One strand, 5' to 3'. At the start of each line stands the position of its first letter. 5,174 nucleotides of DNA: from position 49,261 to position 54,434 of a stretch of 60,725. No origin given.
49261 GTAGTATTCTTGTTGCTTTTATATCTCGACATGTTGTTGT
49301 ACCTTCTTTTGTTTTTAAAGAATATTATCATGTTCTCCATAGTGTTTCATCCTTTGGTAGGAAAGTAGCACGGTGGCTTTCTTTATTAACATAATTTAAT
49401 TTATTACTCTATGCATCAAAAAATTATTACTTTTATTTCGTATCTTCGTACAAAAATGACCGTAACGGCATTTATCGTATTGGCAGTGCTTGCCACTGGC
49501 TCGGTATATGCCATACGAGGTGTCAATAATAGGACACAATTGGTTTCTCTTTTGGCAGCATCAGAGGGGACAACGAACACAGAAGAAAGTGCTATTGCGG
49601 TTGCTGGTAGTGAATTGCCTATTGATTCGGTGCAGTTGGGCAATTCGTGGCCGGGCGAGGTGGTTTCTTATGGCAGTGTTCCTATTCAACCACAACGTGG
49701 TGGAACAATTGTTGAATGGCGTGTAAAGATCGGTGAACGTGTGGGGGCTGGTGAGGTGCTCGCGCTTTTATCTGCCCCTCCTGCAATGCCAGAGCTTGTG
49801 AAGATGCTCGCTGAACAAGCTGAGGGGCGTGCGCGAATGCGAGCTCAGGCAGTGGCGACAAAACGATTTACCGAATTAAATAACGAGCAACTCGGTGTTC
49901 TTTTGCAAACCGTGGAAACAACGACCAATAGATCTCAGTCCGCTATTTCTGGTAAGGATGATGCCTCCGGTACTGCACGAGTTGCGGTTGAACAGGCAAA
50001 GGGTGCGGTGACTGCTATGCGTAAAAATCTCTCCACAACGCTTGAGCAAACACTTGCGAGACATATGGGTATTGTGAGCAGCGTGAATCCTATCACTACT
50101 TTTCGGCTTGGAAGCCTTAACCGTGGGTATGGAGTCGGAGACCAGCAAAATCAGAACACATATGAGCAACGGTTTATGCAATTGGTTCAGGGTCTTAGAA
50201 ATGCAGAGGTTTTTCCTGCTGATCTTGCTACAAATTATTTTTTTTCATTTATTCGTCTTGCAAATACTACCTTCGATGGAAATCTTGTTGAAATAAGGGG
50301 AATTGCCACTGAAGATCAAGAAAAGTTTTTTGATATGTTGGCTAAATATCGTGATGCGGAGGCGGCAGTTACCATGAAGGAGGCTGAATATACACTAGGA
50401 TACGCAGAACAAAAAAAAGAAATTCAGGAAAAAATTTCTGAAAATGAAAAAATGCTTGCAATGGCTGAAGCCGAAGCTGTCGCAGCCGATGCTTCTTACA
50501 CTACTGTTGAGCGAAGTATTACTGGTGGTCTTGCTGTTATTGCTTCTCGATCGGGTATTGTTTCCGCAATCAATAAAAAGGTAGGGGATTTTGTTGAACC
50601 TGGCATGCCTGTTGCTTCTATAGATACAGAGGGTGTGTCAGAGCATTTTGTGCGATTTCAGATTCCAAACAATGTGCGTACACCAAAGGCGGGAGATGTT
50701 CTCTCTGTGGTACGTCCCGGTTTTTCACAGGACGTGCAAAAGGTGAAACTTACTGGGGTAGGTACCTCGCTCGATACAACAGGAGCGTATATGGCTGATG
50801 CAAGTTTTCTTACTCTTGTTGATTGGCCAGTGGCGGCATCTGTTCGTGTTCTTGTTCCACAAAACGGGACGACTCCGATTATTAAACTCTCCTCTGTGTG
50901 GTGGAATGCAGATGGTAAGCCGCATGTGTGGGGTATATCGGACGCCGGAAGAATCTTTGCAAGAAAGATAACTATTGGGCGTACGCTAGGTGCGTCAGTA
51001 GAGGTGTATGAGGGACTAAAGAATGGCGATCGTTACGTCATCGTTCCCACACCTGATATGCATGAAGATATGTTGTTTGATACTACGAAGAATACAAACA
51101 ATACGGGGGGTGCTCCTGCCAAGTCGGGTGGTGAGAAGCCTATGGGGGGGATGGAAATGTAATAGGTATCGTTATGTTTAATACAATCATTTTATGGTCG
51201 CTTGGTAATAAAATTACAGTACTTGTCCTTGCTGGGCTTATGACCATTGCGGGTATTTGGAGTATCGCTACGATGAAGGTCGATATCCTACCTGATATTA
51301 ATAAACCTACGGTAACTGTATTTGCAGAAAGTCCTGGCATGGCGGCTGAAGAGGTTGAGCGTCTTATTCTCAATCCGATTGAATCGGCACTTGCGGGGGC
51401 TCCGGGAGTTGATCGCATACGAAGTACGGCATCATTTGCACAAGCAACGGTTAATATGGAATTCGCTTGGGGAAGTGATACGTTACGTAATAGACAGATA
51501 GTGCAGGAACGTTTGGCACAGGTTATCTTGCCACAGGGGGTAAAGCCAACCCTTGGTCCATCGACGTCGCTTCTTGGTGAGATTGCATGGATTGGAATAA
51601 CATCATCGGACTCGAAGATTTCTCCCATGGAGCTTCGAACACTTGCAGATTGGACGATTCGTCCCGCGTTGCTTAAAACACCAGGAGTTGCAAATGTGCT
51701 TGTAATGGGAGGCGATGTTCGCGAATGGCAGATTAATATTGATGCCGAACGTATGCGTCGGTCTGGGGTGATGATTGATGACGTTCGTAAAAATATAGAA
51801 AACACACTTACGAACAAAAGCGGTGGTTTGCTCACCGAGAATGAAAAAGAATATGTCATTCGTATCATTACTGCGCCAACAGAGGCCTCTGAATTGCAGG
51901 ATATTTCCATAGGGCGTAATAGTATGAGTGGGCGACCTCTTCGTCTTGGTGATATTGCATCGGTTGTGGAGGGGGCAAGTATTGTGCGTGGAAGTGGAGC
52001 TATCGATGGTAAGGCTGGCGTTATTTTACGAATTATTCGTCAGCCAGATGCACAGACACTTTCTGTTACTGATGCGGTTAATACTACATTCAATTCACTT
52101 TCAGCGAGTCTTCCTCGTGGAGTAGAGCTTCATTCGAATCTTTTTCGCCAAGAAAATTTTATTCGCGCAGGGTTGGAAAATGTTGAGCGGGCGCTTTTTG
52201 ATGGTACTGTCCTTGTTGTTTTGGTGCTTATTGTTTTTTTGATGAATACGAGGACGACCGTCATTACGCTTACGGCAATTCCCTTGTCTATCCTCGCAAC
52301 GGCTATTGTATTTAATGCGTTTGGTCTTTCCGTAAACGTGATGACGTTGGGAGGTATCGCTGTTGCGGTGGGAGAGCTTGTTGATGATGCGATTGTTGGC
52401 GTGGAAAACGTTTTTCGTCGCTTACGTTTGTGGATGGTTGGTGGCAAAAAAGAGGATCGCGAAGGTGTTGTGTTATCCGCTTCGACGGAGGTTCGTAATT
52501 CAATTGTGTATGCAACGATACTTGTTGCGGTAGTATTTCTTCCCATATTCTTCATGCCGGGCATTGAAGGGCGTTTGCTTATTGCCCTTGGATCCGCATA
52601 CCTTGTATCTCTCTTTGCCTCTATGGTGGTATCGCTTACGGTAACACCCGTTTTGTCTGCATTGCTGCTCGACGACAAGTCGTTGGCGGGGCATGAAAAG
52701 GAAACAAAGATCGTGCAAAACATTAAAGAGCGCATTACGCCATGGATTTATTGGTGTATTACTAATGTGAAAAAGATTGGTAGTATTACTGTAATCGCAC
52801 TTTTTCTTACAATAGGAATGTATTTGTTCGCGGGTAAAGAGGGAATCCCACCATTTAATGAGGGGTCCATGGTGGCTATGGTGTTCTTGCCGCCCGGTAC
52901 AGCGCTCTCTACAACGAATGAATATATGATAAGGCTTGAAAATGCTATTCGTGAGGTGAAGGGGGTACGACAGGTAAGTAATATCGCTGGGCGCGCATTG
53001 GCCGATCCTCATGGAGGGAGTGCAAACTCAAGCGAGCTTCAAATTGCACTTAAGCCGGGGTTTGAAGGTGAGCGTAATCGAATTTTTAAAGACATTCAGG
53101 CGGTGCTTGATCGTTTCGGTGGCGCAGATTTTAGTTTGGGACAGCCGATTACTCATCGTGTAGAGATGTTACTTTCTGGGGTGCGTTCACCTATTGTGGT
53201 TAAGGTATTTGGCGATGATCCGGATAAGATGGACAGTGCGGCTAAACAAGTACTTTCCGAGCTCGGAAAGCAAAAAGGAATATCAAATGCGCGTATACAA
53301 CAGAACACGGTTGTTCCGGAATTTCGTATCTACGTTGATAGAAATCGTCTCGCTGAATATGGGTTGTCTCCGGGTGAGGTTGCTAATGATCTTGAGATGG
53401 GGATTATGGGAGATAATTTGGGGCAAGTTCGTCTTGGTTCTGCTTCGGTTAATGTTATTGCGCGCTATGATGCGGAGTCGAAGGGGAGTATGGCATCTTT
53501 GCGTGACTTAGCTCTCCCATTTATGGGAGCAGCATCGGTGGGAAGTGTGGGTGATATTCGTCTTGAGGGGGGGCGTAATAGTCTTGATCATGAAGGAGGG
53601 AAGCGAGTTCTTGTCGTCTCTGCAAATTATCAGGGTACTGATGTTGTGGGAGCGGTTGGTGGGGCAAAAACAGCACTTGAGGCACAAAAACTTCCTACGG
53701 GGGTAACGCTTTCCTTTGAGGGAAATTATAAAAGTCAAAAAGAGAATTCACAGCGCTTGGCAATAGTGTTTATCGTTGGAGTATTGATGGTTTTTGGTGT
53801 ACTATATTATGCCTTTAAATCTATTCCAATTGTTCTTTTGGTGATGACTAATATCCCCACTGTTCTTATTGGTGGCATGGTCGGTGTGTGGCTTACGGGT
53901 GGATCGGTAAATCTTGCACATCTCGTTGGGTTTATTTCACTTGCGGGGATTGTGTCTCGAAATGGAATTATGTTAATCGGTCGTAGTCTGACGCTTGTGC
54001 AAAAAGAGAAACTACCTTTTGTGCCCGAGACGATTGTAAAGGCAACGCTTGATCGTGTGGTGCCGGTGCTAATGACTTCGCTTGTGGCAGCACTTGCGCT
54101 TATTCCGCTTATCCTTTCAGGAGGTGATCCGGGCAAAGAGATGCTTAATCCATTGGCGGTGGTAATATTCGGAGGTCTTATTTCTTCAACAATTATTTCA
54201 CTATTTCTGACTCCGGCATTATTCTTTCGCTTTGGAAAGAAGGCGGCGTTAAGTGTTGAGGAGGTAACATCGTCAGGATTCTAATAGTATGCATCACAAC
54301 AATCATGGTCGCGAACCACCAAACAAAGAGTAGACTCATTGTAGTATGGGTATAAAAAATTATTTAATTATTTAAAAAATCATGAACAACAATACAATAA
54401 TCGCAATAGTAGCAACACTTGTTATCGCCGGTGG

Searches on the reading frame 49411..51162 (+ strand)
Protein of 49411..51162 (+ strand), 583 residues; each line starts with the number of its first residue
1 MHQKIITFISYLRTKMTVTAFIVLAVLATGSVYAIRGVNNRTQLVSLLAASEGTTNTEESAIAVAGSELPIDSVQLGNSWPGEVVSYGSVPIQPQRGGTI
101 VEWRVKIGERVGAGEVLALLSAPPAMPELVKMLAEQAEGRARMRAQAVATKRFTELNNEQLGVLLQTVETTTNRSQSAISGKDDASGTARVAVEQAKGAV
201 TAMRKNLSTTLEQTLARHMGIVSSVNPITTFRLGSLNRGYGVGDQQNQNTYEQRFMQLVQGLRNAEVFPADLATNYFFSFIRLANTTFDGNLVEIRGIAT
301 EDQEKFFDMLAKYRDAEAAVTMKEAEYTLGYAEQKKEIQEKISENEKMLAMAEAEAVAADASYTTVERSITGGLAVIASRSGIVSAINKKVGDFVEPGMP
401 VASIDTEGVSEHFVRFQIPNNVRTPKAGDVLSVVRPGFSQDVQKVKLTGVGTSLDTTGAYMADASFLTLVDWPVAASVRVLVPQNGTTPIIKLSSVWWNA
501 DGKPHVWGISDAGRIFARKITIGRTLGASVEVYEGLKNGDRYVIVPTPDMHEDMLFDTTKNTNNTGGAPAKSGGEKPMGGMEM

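Call 10: search_protein_families(library=pfam, max_evalue=0.001, proteins=[window:49411-51162:+])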
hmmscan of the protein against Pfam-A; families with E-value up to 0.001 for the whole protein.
window:49411-51162:+ (583 aa): 4 families
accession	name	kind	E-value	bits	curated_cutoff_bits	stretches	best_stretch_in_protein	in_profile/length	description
PF13437.12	HlyD_3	-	2.1e-06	28.9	22.2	0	376-462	2-89/106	HlyD family secretion protein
PF00364.28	Biotin_lipoyl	-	7.6e-05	22.9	22.1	0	98-122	15-38/73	Biotin-requiring enzyme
PF13533.13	Biotin_lipoyl_2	-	9.2e-05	22.6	29.8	0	90-118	1-29/32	Biotin-lipoyl like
PF16576.10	HlyD_D23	-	0.00014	21.7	30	0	324-419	60-152/214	Barrel-sandwich domain of CusB or HlyD membrane-fusion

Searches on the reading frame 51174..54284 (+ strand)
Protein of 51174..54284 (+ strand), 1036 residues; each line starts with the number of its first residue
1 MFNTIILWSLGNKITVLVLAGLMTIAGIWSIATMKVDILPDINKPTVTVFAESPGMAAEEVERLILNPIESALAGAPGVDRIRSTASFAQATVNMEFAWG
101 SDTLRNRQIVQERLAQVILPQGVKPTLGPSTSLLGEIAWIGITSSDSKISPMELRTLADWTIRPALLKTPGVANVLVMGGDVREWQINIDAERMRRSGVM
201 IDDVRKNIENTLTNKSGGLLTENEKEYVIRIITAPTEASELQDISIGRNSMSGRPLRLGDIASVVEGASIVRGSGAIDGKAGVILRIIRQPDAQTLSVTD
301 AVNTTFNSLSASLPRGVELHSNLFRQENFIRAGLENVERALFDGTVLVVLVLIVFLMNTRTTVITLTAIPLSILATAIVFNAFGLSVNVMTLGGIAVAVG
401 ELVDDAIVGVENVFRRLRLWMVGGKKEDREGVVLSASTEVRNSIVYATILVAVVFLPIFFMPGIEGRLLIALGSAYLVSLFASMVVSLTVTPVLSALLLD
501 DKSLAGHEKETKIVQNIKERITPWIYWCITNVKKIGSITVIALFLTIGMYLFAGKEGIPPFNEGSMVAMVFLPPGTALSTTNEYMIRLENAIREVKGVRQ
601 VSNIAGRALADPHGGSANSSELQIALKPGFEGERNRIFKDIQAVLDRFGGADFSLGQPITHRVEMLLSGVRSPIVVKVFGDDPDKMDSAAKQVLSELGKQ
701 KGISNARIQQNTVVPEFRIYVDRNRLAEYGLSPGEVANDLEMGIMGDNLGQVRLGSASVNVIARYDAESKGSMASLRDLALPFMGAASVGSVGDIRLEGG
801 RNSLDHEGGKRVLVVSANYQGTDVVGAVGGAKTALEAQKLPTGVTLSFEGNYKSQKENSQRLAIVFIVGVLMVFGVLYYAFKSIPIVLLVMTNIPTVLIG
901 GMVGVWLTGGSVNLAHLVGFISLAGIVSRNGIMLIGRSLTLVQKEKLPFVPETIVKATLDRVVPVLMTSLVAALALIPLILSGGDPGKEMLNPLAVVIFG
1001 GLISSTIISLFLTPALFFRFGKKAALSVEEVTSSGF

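Call 10: search_protein_families(library=pfam, max_evalue=0.001, proteins=[window:51174-54284:+])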
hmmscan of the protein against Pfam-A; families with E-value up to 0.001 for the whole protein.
window:51174-54284:+ (1036 aa): 2 families
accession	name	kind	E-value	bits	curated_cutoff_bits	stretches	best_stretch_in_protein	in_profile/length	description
PF00873.25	ACR_tran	-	6.8e-230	766.1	28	1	9-1019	5-1019/1021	AcrB/AcrD/AcrF family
PF02355.23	SecD_SecF_C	-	0.0008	19.3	20.5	1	863-1021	36-187/189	Protein export membrane protein SecD/SecF, C-terminal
